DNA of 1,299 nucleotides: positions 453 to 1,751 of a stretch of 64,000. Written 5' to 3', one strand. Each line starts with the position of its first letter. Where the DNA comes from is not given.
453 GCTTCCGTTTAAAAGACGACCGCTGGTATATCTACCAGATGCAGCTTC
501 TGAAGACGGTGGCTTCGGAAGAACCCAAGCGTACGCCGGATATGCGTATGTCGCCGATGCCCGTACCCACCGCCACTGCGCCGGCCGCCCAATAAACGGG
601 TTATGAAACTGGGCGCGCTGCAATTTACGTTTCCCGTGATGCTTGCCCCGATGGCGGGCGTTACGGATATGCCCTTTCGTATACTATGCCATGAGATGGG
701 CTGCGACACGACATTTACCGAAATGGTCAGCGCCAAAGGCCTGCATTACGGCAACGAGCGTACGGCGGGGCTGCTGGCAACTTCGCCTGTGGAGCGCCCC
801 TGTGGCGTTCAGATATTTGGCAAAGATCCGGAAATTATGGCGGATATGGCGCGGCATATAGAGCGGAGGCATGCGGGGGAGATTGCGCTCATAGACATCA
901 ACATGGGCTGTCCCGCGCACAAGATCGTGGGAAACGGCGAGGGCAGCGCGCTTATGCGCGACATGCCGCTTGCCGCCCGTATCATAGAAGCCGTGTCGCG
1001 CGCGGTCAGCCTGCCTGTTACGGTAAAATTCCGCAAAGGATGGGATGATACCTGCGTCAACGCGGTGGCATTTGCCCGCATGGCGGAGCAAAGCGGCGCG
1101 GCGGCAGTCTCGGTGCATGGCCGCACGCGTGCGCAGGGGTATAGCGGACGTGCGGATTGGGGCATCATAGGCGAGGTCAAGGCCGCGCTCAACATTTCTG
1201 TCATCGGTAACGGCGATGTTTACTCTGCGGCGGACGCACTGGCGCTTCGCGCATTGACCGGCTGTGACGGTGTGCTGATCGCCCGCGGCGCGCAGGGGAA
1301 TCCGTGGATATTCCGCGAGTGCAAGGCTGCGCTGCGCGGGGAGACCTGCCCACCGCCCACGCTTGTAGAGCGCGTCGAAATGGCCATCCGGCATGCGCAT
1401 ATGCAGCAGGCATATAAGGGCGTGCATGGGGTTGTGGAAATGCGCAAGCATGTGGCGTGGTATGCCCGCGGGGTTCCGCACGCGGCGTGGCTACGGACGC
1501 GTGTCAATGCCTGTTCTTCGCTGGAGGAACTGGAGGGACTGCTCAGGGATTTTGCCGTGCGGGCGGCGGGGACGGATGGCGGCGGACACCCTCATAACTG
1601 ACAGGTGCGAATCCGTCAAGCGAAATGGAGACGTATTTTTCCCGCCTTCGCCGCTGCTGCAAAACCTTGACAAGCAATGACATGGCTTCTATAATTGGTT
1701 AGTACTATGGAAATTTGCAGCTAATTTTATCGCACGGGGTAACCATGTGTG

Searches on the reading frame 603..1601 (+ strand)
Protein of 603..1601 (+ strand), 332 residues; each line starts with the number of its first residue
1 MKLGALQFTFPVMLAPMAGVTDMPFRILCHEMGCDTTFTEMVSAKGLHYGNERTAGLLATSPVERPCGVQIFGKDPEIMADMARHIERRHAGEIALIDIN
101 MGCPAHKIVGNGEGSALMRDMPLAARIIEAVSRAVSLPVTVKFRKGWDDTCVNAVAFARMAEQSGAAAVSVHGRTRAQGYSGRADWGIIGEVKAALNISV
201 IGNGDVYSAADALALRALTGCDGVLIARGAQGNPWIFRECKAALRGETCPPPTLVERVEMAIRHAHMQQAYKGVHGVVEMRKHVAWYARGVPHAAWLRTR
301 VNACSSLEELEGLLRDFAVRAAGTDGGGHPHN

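Call 43: find_encoding_contigs(protein=window:603-1601:+, flank=10000, max_places=6)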
Protein window:603-1601:+ (332 aa): 1 contig read that carries it; 1 place shown.
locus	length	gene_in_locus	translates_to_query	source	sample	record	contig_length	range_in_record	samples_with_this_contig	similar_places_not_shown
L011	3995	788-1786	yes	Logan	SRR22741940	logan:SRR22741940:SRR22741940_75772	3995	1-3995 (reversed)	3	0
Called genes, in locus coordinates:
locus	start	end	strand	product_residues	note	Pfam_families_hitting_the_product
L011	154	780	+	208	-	-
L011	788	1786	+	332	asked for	PF01207:Dus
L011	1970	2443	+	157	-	PF03449:GreA_GreB_N, PF01272:GreA_GreB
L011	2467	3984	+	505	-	PF01336:tRNA_anti-codon, PF00152:tRNA-synt_2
